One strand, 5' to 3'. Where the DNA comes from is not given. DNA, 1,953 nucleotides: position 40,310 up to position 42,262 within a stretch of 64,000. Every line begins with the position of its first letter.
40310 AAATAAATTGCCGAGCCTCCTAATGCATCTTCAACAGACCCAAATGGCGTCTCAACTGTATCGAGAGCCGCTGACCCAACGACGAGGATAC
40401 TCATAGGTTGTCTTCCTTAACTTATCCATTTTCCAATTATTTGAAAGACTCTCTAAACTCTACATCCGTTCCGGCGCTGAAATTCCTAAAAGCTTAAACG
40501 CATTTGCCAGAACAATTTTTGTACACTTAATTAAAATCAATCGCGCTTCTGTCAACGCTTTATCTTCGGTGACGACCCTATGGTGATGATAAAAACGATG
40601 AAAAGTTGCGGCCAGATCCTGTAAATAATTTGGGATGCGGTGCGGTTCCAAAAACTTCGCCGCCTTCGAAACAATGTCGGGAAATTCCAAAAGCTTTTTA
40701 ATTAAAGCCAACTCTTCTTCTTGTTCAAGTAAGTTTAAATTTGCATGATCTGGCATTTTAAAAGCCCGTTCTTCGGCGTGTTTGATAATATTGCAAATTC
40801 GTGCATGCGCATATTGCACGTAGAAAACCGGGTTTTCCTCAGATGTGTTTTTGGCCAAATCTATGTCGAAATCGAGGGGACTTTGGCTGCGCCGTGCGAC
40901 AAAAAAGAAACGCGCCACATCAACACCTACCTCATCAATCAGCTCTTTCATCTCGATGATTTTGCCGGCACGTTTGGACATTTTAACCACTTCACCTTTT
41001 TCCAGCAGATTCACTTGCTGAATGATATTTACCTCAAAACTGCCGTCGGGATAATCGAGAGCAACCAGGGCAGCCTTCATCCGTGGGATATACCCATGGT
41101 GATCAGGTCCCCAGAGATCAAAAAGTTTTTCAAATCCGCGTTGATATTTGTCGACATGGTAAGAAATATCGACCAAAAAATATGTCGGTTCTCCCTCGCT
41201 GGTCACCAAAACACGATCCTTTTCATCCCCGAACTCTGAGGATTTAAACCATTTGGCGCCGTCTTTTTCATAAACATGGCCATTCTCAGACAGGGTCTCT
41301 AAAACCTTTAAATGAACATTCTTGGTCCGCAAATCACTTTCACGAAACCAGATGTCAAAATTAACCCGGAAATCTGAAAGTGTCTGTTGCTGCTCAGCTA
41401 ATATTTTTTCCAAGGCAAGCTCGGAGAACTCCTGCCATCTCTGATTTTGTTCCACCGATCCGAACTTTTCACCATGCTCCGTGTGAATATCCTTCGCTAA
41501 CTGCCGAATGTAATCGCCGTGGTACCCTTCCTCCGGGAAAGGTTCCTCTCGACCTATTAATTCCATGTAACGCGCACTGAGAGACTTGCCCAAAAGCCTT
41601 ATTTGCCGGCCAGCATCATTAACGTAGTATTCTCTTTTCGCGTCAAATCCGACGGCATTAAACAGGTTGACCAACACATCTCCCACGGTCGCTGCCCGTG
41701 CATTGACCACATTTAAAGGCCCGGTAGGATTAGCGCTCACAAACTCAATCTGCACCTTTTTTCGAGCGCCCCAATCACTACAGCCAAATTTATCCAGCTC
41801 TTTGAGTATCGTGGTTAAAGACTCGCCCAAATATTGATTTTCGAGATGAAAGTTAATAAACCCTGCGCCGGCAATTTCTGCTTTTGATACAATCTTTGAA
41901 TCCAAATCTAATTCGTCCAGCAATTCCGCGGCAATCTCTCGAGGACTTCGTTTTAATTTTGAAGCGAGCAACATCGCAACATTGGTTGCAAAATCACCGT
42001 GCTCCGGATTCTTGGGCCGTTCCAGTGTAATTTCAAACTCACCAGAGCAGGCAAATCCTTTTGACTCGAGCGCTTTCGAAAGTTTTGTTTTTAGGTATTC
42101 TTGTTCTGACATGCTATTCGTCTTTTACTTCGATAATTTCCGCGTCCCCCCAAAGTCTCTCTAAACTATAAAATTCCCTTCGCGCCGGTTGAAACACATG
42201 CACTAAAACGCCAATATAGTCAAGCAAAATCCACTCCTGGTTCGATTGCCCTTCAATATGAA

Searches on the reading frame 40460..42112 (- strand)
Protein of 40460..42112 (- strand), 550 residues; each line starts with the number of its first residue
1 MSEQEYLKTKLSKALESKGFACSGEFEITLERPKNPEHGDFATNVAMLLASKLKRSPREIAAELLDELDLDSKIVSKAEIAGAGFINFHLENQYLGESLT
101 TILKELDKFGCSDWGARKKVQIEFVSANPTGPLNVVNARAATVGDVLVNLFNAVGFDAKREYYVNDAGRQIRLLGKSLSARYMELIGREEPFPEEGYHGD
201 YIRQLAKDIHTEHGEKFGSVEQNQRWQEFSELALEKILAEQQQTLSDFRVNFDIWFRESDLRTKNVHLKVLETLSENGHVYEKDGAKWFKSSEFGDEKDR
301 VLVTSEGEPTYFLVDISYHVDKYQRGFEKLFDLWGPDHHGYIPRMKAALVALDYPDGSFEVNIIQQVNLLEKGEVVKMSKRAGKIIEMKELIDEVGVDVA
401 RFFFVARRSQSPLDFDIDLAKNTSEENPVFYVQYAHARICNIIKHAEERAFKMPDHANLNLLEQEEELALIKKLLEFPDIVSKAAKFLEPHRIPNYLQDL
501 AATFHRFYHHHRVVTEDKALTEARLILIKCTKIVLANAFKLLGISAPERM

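Call 24: find_related_loci(query=A3, collection=genome_contigs, flank=10000)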
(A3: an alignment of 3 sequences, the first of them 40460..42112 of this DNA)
Query A3 (550 aa) in genome_contigs; peptide patterns used: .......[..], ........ (x = any residue, [..] = any of these).
211 stretches matched a pattern, but none encodes a relative of the query by tblastn (E <= 1e-3).
